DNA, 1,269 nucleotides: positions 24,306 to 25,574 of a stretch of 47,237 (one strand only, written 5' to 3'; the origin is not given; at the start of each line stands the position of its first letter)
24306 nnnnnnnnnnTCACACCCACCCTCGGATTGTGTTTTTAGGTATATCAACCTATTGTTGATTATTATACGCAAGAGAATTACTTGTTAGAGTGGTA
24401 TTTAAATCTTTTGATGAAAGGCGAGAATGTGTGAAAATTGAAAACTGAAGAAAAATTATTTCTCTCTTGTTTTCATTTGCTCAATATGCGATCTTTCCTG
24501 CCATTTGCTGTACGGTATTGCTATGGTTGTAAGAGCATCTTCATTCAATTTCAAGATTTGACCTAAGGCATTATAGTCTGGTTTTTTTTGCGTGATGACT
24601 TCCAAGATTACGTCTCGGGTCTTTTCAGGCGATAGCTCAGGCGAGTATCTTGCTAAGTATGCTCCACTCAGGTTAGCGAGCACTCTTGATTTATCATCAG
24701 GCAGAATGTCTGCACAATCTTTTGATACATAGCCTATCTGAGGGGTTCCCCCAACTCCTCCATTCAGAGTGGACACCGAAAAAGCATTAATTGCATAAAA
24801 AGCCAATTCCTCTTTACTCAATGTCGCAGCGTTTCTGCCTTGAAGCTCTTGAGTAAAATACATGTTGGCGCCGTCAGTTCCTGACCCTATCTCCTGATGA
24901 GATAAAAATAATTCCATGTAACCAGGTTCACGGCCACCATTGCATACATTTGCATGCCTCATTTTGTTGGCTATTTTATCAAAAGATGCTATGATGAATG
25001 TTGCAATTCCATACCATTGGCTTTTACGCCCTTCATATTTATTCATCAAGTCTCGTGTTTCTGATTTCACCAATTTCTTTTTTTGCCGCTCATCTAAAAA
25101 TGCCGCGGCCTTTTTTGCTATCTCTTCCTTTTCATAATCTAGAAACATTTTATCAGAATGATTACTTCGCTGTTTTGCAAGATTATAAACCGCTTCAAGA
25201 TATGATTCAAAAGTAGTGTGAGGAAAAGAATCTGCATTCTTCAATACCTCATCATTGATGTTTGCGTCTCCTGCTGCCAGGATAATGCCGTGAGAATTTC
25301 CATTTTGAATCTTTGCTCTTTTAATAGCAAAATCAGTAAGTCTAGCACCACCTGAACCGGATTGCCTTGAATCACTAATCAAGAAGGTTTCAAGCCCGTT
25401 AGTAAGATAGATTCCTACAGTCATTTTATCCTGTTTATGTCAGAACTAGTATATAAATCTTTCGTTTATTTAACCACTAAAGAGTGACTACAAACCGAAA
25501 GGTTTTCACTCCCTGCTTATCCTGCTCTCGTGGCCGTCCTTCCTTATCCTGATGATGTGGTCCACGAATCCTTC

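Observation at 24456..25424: Orphan HslV/proteasome-beta-like Ntn-hydrolase with no propeptide, an internal insertion and a roughly 100 aa C-terminal extension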

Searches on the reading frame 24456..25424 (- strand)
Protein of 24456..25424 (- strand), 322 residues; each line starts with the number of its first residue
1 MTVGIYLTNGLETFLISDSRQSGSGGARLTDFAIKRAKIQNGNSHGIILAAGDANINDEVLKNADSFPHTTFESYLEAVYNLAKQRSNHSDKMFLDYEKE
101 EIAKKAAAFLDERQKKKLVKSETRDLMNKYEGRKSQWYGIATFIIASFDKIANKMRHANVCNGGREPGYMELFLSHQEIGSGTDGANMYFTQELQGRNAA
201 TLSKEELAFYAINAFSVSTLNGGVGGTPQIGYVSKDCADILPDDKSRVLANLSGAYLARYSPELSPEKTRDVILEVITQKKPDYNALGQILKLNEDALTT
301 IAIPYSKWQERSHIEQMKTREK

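Call 3: search_protein_families(library=pfam, proteins=[window:24456-25424:-], max_evalue=1)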
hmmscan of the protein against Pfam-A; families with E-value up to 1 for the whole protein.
window:24456-25424:- (322 aa): 0 families

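Call 4: search_protein_families(library=ncbifam, proteins=[window:24456-25424:-], max_evalue=1)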
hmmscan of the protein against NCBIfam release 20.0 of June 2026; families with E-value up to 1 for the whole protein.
window:24456-25424:- (322 aa): 0 families

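Call 5: search_solved_structures(query=window:24456-25424:-, max_evalue=10, show_alignments=3)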
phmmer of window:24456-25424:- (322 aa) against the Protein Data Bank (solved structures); distinct sequences matched with E-value up to 10: 6.
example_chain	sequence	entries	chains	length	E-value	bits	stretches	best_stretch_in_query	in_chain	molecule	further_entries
1tiq_A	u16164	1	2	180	0.093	15.8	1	71-190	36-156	Protease synthase and sporulation negative regulatory protein PAI 1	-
9tw2_E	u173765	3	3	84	0.41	13.7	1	74-126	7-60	Nuclear receptor-binding factor 2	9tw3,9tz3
9rx7_L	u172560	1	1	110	0.78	12.8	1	75-126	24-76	Nuclear receptor-binding factor 2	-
8yuf_A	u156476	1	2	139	0.91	12.6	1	53-83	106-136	Nucleotidyltransferase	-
8xdj_A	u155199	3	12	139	0.92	12.6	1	53-83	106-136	HEPN toxin | HEPN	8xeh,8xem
4zey_A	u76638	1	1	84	1.2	12.2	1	77-126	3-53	Nuclear receptor-binding factor 2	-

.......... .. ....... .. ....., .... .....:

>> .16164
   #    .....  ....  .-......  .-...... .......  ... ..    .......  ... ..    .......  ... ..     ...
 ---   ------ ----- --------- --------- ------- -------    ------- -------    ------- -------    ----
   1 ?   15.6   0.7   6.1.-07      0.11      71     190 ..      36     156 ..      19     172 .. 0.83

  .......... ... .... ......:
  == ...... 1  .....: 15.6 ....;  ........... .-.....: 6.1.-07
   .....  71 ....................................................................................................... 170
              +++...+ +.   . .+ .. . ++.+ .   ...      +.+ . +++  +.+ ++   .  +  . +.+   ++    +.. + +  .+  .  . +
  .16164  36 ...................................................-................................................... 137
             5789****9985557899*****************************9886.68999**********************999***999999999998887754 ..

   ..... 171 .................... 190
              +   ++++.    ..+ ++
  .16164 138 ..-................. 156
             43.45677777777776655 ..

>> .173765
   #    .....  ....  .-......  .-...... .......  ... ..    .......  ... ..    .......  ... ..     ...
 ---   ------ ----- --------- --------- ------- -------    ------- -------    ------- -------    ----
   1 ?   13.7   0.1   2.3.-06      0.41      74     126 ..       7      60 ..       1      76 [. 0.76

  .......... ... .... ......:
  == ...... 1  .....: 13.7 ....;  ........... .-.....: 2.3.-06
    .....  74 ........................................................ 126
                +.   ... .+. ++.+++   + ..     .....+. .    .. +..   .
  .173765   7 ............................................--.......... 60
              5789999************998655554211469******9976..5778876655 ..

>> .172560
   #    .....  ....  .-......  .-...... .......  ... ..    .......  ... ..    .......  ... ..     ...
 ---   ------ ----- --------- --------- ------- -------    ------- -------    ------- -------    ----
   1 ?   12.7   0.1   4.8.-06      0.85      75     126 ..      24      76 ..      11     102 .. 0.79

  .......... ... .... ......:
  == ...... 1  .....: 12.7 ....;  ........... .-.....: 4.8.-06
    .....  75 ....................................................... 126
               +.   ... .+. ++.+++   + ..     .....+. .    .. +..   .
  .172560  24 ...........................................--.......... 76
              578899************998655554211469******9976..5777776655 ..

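Call 6: find_homologous_proteins(query=window:24456-25424:-, max_evalue=0.001)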
Query window:24456-25424:- (322 aa): 14 proteins with E <= 0.001 among 1686 candidates.
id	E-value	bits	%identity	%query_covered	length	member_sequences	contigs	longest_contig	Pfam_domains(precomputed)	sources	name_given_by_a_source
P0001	1.9e-210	716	100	100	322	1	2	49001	-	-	-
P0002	2.5e-68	249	41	97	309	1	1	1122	-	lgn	-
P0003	2.6e-60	223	39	98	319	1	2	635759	-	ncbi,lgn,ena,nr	ncbi:MAG: hypothetical protein KAT77_04530 [Nanoarchaeota archaeon]|nr:hypothetical protein [Nanoarc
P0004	6.1e-59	218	38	97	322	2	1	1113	-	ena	-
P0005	9.2e-55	205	38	97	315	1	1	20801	-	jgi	jgi:hypothetical protein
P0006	4.3e-52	196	38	97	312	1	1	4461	-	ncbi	-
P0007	5.9e-49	186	37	97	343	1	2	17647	-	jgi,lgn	-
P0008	2.8e-46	177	36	97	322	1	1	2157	-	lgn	-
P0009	9.0e-46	175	38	97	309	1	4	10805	-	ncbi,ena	-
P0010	3.8e-43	167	42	67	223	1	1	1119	-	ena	-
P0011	4.2e-39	153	32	96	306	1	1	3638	-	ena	-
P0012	8.7e-37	146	32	97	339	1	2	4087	-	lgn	-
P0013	2.4e-36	144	32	96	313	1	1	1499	-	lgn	-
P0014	3.8e-28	117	28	97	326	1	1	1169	-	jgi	jgi:hypothetical protein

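Call 10: search_solved_structures(query=A1, max_evalue=10, show_alignments=3)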
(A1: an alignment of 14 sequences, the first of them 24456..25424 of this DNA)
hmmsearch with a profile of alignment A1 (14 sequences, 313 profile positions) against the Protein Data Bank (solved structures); distinct sequences matched with E-value up to 10: 4.
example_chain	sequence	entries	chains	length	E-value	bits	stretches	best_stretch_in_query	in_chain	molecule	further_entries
5eoa_A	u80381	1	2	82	0.042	16.4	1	247-309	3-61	Optineurin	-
5eof_A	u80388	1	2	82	0.044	16.3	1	247-309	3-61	Optineurin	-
6xxv_C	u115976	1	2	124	1.2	11.6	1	61-137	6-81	S2_1.2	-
8r5o_G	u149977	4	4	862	1.3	11.5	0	36-68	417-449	PAP2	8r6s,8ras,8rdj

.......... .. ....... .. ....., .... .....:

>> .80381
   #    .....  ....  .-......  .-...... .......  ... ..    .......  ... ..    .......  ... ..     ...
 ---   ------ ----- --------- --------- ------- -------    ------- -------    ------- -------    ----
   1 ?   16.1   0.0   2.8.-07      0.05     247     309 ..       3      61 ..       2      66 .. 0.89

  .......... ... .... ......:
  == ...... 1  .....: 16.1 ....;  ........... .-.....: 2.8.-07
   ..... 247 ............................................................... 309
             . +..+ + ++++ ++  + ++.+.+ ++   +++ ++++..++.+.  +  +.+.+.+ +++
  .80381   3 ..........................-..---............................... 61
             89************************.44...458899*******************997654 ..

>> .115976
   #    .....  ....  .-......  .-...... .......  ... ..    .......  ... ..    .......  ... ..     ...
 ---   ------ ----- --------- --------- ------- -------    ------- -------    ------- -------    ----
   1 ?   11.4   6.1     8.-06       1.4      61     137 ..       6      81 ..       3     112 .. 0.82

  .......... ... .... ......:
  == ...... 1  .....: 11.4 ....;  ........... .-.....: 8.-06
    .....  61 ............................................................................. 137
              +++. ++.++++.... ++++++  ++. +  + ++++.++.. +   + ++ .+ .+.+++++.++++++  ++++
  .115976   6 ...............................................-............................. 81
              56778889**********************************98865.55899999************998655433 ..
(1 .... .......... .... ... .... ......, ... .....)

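Call 11: search_protein_families(library=pfam, alignment_id=A1, max_evalue=10)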
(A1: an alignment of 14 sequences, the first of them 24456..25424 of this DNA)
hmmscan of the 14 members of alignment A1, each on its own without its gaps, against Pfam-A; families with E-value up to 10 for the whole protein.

A. member 1, window:24456-25424:- (322 aa): 0 families

B. families by the number of members that match (of 14 scanned): 16 families
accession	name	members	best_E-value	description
PF20737.2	Glyco_hydro127C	3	0.053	Glycoside hydrolase family 127 C-terminal domain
PF13645.11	YkuD_2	2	0.024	L,D-transpeptidase catalytic domain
PF16527.11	CpxA_peri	1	0.004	Two-component sensor protein CpxA, periplasmic domain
PF00273.25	Serum_albumin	1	0.018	Serum albumin family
PF18061.6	CRISPR_Cas9_WED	1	0.023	CRISPR-Cas9 WED domain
PF23735.1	KIF9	1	0.052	Kinesin-like protein KIF9 domain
PF00227.31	Proteasome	1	0.067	Proteasome subunit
PF20881.2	G1_gp67_C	1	0.075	Phage G1 gp67, C-terminal domain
PF22547.2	2H-SAK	1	0.076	Swiss Army Knife, 2H phosphoesterase domain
PF22658.2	YycE-like_N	1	0.12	YycE-like N-terminal domain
PF22451.2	NirdL-like_HTH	1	0.14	Siroheme decarboxylase NirDL-like HTH domain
PF20707.3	bDLD2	1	0.14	Bacterial Death-like domain 2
PF00809.28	Pterin_bind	1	0.16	Pterin binding enzyme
PF03150.19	CCP_MauG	1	0.18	Di-haem cytochrome c peroxidase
PF21924.1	XRCC4_CC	1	0.2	XRCC4 coiled-coil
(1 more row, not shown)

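Call 19: search_protein_representatives(protein=window:24456-25424:-)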
Query: 322 residues. Proteins with E-value up to 0.001 (for the whole library): 144; up to 1e-10: 119; up to 1e-30: 68. The best 144 are listed.
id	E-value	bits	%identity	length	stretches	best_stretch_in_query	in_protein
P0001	6.2e-211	715.8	100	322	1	1-322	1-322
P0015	3.6e-57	210.9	39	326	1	1-315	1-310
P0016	6.3e-57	210.1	38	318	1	1-318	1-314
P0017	8.0e-56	206.5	41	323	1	1-313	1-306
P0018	1.8e-55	205.3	39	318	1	1-318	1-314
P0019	2.5e-54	201.6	37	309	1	1-313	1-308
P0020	1.3e-53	199.3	38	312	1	1-314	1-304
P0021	3.5e-53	197.9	38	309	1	1-313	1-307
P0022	3.6e-52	194.5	38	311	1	1-313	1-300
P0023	5.1e-52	194.0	37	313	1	1-312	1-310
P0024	2.9e-51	191.6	36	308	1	1-313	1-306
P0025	3.9e-51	191.1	37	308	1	1-312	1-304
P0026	4.1e-51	191.1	37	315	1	1-314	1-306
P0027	8.6e-51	190.0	35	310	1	1-313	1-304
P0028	1.2e-49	186.3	37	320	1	1-314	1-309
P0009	2.9e-46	175.1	39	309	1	1-313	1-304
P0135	2.9e-07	47.1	26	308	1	13-235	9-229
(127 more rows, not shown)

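Call 21: predict_structure(alignment_id=A1)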
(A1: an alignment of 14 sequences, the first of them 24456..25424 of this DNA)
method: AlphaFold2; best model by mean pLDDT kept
length: 322 residues; sequences in the alignment: 14
mean_pLDDT: 89.8   pTM: 0.86
mean pLDDT of the five models: 89.8, 89.7, 89.6, 89.2, 87.8
residues with pLDDT >= 90: 230; 70-90: 73; 50-70: 19; < 50: 0
segments of 3 or more residues with pLDDT < 50: none
pLDDT, mean of each block of 10 residues (from residue 1): 88 92 61 85 90 89 85 92 92 93 95 96 94 76 94 94 83 92 87 92 96 90 78 96 95 95 94 95 95 95 90 87 69
secondary structure, 60 per line:
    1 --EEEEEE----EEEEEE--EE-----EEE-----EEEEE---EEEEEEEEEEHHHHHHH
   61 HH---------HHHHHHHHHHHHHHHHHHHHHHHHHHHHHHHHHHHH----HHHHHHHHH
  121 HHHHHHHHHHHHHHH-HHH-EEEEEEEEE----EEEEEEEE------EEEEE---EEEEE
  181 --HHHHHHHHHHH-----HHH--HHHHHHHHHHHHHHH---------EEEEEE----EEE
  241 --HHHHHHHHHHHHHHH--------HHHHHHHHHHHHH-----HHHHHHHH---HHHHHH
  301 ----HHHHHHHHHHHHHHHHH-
elements in order: E3-8 E13-18 E28-30 E36-40 E44-53 H54-62 H72-107 H112-135 E141-149 E154-161 E168-172 E176-180 H183-193 H204-218 E228-233 E238-240 H243-257 H266-278 H284-291 H295-300 H305-321

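Call 23: fold_search(model_id=the predicted structure, library=pdb)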
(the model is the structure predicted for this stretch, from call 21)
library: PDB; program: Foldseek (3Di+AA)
matches with E <= 10: 697; with E <= 0.001: 461
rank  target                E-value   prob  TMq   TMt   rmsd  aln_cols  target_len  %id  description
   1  8rvo_I                4.0e-08  1.00  0.45  0.65   5.5       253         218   13  Proteasomal late precursor complex from pre1-1, state 1 (released 2024-09-11)
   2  6tu3_I                4.0e-08  1.00  0.43  0.68   5.4       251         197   14  Rat 20S proteasome (released 2020-05-13)
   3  6htb_H                4.4e-08  1.00  0.43  0.61   5.5       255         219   16  Yeast 20S proteasome with human beta2c (S171G) (released 2019-01-30)
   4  3hfa_E                4.9e-08  1.00  0.53  0.74   3.6       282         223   13  Crystal Structure of Mycobacterium Tuberculosis Proteasome open-gate mutant (released 2009-09-15)
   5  9o3e_I                7.3e-08  1.00  0.43  0.64   6.0       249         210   12  Plasmodium falciparum 20S proteasome bound to inhibitor 159 (released 2025-11-12)
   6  8g6e_I                7.3e-08  1.00  0.42  0.60   9.8       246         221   17  Structure of the Plasmodium falciparum 20S proteasome complexed with inhibitor TDI-8304 (released 2023-12-20)
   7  3mi0_R                7.3e-08  1.00  0.44  0.58  14.1       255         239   15  Crystal Structure of Mycobacterium Tuberculosis Proteasome at 2.2 A (released 2010-06-23)
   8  1q5q_H                7.7e-08  1.00  0.44  0.60  13.9       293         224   13  The Rhodococcus 20S proteasome (released 2003-12-16)
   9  9cee_O                8.1e-08  1.00  0.46  0.67  14.0       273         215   15  20S Proteasome core particle beta-T1A mutant auto-inhibited state (Frame 1) (released 2025-03-12)
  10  3krd_R                9.1e-08  1.00  0.48  0.65   6.6       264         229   14  Crystal Structure of Mycobacterium Tuberculosis Proteasome in complex with Fellutamide B (released 2010-09-29)
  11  3unb_H                9.1e-08  1.00  0.44  0.61   5.3       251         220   14  Mouse constitutive 20S proteasome in complex with PR-957 (released 2012-02-29)
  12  8rvo_W                9.6e-08  1.00  0.45  0.66   5.8       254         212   13  Proteasomal late precursor complex from pre1-1, state 1 (released 2024-09-11)
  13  8f7k_A                9.6e-08  1.00  0.41  0.55  13.9       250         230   16  Thermoplasma acidophilum 20S proteasome - wild type bound to ZYA (released 2023-08-30)
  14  1pma_1                1.0e-07  1.00  0.46  0.70   5.8       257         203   12  PROTEASOME FROM THERMOPLASMA ACIDOPHILUM (released 1996-06-20)
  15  3hfa_V                1.0e-07  1.00  0.51  0.70   6.5       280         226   14  Crystal Structure of Mycobacterium Tuberculosis Proteasome open-gate mutant (released 2009-09-15)
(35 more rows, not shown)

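Call 25: find_encoding_contigs(protein=P0003, flank=8000, max_places=3)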
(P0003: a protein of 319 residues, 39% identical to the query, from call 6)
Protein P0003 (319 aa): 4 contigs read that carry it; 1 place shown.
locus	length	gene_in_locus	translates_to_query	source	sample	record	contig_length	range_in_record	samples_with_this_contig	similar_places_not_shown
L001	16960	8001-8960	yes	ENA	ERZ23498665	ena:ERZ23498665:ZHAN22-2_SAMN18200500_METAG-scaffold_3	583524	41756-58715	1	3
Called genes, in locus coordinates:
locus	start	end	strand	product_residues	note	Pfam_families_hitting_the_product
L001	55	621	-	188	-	PF16697:Yop-YscD_cpl (weak), PF00498:FHA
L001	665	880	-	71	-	-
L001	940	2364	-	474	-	-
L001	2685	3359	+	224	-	PF13412:HTH_24 (weak), PF24034:DUF7343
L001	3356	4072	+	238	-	PF01209:Ubie_methyltran (weak), PF05175:MTS (weak), PF13847:Methyltransf_31, PF08241:Methyltransf_11, PF08242:Methyltransf_12, PF13649:Methyltransf_25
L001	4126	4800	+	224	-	PF00702:Hydrolase, PF12710:HAD (weak), PF13419:HAD_2, PF13242:Hydrolase_like (weak)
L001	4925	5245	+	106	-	PF01451:LMWPc (faint)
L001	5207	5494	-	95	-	-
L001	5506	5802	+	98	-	PF03692:CxxCxxCC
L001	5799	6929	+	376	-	PF00155:Aminotran_1_2, PF01041:DegT_DnrJ_EryC1 (weak)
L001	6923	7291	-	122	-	-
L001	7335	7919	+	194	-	PF03848:TehB, PF01209:Ubie_methyltran, PF13489:Methyltransf_23, PF13847:Methyltransf_31, PF08241:Methyltransf_11, PF08242:Methyltransf_12, PF13649:Methyltransf_25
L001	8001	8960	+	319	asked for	-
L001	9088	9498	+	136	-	-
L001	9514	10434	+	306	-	PF08271:Zn_Ribbon_TF, PF00382:TFIIB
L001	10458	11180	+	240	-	PF00149:Metallophos, PF12850:Metallophos_2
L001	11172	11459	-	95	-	PF01035:DNA_binding_1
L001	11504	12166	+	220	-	PF00491:Arginase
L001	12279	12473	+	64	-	PF00833:Ribosomal_S17e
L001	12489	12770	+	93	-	PF01918:Alba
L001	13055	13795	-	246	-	-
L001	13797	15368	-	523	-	PF01921:tRNA-synt_1f, PF01406:tRNA-synt_1e (faint), PF09334:tRNA-synt_1g (faint)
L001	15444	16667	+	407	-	PF27218:MJ0043_C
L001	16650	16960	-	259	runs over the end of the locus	-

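Call 26: find_encoding_contigs(protein=P0005, flank=8000, max_places=3)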
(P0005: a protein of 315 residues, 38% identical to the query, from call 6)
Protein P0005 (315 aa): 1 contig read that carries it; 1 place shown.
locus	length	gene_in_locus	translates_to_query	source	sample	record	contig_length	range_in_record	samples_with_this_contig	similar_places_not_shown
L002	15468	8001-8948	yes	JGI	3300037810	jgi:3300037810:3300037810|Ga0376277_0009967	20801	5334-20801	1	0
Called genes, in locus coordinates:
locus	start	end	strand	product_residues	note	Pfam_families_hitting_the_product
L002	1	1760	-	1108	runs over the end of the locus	PF00133:tRNA-synt_1, PF09334:tRNA-synt_1g, PF08264:Anticodon_1, PF19302:DUF5915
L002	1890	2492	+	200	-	PF00177:Ribosomal_S7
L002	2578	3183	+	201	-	-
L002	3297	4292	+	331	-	PF03331:LpxC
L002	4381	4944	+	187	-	PF00406:ADK (weak), PF02224:Cytidylate_kin, PF13189:Cytidylate_kin2, PF13207:AAA_17, PF13238:AAA_18, PF02224:Cytidylate_kin (weak)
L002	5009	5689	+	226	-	PF00254:FKBP_C, PF22199:FKBP26_IF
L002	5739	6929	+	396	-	PF00091:Tubulin, PF12327:FtsZ_C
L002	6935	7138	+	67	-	-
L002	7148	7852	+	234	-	PF03439:Spt5-NGN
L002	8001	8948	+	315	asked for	-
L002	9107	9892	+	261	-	-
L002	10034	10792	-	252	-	-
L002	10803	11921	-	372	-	-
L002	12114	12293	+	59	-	-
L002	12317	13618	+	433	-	PF00753:Lactamase_B, PF23023:Anti-Pycsar_Apyc1, PF12706:Lactamase_B_2, PF16661:Lactamase_B_6, PF10996:Beta-Casp, PF07521:RMMBL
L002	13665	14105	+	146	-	-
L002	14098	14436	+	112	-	-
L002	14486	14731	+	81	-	-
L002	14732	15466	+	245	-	?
